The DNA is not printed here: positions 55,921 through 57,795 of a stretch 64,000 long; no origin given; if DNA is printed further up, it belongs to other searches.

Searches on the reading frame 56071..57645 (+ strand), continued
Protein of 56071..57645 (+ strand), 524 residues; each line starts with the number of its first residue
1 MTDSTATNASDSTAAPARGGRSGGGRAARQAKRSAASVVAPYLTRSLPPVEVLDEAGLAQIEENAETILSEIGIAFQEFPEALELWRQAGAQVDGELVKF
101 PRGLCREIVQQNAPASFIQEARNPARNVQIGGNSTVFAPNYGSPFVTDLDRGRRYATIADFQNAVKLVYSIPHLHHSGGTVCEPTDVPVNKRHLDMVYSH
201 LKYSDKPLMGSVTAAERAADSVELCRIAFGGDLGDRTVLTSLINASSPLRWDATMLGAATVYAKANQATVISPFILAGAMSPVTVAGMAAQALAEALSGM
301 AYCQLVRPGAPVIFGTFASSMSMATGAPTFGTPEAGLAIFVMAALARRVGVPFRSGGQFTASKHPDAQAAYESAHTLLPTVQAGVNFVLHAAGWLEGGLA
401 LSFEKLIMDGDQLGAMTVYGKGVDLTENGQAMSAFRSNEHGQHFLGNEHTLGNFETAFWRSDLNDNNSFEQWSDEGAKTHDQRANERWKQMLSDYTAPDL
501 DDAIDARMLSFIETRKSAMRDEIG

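Call 49: search_solved_structures(query=window:56071-57645:+, max_evalue=0.001, show_alignments=5)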
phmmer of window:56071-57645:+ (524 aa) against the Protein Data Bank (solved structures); distinct sequences matched with E-value up to 0.001: 5.
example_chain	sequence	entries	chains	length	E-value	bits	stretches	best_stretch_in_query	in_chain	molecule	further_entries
4yyc_A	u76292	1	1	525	3.4e-190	636.2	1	2-521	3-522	Putative trimethylamine methyltransferase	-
2qne_A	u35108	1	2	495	7e-118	397.7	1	43-517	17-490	Putative methyltransferase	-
9yce_A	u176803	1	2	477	1.4e-117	396.7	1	47-517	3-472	Glycine betaine methyltransferase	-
7xcl_A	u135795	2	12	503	2.7e-29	105.5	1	68-520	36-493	Trimethylamine methyltransferase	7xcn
7xcm_A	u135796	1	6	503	4.1e-29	104.9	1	68-520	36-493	Trimethylamine methyltransferase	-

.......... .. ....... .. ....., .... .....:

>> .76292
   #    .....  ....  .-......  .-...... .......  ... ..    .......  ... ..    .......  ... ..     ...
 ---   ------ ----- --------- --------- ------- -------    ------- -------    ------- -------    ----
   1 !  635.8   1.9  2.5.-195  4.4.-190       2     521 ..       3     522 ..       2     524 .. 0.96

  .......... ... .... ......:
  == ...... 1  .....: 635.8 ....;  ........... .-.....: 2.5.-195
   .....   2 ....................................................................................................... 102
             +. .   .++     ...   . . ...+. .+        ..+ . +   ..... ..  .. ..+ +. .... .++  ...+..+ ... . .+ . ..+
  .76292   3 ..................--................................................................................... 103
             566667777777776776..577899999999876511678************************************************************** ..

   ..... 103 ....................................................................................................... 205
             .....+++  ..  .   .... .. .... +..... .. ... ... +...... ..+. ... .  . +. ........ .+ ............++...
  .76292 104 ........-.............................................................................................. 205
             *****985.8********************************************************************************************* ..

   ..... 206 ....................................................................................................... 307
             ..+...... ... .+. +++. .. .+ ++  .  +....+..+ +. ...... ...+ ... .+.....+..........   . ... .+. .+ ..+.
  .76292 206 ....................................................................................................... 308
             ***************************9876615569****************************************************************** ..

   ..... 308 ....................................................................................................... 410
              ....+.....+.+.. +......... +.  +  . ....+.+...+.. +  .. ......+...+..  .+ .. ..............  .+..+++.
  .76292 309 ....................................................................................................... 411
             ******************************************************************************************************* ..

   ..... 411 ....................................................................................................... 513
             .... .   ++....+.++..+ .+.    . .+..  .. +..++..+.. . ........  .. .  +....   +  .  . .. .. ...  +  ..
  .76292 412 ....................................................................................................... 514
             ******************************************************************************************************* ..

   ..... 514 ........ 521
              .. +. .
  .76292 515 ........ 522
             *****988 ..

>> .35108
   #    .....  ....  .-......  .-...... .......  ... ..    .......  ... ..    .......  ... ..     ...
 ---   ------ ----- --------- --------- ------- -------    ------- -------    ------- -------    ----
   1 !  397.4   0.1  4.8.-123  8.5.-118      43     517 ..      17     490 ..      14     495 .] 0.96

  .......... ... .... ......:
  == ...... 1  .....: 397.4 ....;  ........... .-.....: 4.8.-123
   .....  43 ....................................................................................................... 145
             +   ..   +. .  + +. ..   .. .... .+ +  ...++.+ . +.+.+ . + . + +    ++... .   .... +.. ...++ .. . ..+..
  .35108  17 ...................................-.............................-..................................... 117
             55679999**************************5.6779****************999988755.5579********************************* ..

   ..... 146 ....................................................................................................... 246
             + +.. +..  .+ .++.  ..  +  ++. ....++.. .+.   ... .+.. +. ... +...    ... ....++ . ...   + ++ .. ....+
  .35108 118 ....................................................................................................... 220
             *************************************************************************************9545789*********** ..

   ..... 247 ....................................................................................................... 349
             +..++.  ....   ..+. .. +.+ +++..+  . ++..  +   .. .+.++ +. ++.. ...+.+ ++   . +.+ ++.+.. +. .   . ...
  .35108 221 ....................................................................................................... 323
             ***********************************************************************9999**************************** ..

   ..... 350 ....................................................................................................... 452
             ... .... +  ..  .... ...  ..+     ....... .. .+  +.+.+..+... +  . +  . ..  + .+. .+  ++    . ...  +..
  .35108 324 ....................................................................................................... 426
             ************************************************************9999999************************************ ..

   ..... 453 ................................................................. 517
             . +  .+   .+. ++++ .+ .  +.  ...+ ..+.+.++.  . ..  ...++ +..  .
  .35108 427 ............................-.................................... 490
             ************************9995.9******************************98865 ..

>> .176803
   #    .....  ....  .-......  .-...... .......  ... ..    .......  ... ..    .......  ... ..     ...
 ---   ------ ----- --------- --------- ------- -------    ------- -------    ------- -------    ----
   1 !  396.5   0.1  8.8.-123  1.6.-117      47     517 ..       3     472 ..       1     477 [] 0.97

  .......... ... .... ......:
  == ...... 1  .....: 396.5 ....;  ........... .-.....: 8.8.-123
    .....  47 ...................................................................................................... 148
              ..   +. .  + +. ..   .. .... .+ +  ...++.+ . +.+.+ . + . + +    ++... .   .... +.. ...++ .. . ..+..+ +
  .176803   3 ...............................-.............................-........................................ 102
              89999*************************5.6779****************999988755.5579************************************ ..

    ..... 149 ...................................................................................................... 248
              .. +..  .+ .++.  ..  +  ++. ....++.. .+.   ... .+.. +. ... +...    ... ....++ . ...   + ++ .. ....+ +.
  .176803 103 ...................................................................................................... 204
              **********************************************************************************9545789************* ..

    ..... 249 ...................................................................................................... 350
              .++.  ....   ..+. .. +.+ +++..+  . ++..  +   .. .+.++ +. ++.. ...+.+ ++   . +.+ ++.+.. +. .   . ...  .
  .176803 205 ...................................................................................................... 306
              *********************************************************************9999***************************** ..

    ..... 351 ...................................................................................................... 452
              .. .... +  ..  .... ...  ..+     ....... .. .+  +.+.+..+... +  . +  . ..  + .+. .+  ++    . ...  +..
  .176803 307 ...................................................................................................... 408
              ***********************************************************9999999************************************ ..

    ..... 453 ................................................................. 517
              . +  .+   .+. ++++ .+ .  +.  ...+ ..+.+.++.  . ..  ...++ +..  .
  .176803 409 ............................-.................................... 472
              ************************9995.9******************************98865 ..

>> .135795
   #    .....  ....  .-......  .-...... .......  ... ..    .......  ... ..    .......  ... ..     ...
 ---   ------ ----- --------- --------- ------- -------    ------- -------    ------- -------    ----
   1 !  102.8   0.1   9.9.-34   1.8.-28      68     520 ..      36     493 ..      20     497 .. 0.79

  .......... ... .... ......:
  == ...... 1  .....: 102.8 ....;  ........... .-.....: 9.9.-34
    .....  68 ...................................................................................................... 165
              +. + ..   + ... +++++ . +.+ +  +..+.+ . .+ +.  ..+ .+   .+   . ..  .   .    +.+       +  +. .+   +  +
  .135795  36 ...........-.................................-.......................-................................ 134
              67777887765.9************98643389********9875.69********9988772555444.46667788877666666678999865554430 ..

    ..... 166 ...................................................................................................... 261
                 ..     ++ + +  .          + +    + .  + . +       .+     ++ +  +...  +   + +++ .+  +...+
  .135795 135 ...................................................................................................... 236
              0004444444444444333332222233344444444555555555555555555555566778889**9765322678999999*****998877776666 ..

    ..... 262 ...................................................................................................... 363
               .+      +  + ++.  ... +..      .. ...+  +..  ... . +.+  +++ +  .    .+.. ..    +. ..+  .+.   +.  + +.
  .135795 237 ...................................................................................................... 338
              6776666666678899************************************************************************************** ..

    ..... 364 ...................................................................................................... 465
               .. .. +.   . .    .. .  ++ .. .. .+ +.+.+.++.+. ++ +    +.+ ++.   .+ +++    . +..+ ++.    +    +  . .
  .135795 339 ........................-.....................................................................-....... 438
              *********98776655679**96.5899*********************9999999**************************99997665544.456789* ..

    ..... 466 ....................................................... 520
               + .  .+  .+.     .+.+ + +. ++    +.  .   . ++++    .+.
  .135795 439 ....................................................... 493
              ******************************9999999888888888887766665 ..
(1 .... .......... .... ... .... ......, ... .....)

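Call 52: search_dna_similar(query=window:56071-57645:+, collection=plasmids, mode=protein, max_rows=40, max_evalue=1e-50)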
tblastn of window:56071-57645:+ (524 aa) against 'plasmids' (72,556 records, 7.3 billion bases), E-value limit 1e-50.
Records with a match: 179; places in all: 219; records where one place covers at least 80% of the query: 136.
Best place of each record, by identity: 60-80% 8; <60% 171.
By first word of the organism name: Sinorhizobium 113; Leisingera 17; Mesorhizobium 9; Cereibacter 8; Paracoccus 4; Rhizobium 4; Shinella 3; Ruegeria 3; Phyllobacterium 2; Aminobacter 2; and 13 more.
By predicted mobility (MOB-suite, as given by PLSDB): conjugative 71; non-mobilizable 64; mobilizable 44.
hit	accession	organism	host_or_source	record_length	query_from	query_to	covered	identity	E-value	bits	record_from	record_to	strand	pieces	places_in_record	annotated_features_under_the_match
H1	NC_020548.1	Azoarcus sp. KH32C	-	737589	41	521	92%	64.3%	0e+0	610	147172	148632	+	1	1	trimethylamine methyltransferase family protein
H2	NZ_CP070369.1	Paracoccus methylovorus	whole organism,grassland soil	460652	42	521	92%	60.5%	4e-180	568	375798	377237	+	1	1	trimethylamine methyltransferase family protein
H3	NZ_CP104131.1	Sinorhizobium sp. K101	Phaseolus vulgaris,cell ...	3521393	41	521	92%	60.2%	4e-178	563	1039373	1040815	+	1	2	none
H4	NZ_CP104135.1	Sinorhizobium sp. C101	Phaseolus vulgaris,cell ...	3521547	41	521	92%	60.2%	4e-178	563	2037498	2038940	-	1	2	none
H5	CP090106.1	Sinorhizobium meliloti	Medicago,Cell culture,Plant nodule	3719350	41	521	92%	60.2%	7e-178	562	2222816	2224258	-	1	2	trimethylamine methyltransferase family protein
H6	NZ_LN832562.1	Paracoccus aminovorans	-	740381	42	521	92%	60.3%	6e-178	562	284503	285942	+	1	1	trimethylamine methyltransferase family protein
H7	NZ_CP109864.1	Paracoccus aminovorans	bacteria,human fecal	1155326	42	521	92%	60.1%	4e-177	560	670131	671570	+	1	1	record has no annotation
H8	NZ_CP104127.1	Sinorhizobium sp. M103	Phaseolus vulgaris,cell ...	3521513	41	516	91%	60.4%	5e-177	560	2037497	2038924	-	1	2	none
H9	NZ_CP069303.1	Shinella sp. PSBB067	monoisolate,Minnesota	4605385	41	521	92%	59.5%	9e-178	562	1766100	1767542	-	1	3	none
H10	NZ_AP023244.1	Mesorhizobium sp. 113-3-3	Lotus japonicus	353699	49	522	90%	56.8%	3e-167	532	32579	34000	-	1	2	trimethylamine methyltransferase family protein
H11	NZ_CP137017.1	Sinorhizobium fredii GR64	Phaseolus vulgaris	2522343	38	521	92%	54.2%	4e-164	523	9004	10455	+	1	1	record has no annotation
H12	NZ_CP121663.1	Rhizobium sp. CB3090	Gliricidia sp.,cell culture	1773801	38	521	92%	54.1%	6e-163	519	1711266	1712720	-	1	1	record has no annotation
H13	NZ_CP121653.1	Rhizobium sp. CB3171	Calliandra calothyrsus,cell culture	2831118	41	521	92%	54.5%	6e-162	516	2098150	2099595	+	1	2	record has no annotation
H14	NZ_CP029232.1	Sinorhizobium fredii CCBAU 45436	Glycine max,cell culture,plant root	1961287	38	521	92%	54.0%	3e-164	523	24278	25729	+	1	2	record has no annotation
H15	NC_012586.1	Sinorhizobium fredii NGR234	-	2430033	38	521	92%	54.0%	4e-164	523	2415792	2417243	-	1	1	record has no annotation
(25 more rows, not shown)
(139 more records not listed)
